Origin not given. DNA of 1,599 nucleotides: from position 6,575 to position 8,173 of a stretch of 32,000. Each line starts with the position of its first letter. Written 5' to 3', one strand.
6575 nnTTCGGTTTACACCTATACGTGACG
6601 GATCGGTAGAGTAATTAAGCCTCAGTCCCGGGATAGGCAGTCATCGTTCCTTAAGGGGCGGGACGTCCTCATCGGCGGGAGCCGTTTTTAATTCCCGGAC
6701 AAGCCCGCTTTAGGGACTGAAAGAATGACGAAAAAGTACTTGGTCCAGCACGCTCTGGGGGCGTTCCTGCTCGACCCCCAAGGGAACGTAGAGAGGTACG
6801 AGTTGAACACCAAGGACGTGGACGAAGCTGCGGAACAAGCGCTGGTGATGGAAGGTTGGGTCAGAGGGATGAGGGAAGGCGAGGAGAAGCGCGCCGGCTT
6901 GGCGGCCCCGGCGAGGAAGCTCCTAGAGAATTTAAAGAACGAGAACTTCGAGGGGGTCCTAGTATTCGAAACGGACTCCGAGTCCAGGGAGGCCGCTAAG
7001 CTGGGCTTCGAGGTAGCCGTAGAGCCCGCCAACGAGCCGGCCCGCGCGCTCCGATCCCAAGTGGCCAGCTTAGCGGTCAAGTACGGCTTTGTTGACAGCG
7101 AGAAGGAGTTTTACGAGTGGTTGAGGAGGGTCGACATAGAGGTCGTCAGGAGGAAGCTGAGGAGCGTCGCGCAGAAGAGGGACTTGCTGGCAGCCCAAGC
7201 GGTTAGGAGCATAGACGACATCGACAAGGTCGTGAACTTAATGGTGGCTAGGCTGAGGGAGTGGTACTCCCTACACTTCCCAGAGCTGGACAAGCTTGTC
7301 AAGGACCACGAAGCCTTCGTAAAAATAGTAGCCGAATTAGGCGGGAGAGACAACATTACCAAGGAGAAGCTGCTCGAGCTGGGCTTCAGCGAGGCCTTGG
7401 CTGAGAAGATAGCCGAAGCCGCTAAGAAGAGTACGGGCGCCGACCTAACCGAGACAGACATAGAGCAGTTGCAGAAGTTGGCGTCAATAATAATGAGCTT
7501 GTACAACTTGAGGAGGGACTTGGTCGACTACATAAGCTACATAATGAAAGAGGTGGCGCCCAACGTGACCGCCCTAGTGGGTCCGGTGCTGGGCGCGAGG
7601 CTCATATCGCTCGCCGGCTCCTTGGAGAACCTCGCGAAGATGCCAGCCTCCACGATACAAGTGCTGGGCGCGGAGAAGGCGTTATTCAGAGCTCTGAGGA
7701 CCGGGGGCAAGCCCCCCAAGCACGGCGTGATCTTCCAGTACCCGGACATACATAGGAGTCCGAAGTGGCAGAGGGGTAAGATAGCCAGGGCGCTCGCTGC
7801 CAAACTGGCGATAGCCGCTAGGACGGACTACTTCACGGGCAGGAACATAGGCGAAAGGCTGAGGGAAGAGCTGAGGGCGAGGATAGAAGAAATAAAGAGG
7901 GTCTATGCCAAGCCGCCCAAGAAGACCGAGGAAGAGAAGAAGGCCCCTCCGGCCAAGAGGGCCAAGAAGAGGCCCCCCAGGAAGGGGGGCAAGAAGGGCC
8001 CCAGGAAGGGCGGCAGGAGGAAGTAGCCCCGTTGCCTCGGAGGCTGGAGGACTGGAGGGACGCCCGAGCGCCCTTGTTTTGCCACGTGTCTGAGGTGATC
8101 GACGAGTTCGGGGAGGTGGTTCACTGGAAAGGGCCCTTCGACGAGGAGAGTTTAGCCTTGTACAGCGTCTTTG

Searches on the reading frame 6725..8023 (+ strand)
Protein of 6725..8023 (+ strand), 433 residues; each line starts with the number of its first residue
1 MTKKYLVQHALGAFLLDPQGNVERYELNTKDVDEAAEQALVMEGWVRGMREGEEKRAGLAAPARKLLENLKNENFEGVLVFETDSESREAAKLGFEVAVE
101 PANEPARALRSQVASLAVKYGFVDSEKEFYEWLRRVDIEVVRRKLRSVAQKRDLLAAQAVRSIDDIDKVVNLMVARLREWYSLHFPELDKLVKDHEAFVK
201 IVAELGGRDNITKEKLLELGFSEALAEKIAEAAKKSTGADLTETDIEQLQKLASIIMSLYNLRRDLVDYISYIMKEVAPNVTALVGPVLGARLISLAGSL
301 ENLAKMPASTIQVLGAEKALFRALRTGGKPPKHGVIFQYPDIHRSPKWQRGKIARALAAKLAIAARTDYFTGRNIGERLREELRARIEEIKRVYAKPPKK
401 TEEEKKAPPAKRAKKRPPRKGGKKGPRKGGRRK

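Call 13: search_protein_families(library=ncbifam, proteins=[window:6725-8023:+])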
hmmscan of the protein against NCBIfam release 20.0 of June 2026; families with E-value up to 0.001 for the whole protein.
window:6725-8023:+ (433 aa): 1 family
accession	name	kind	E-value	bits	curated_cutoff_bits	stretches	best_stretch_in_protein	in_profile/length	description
NF011121.0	PRK14552.1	equivalog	5.6e-176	585.7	452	1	3-431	2-415/417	C/D box methylation guide ribonucleoprotein complex aNOP56 subunit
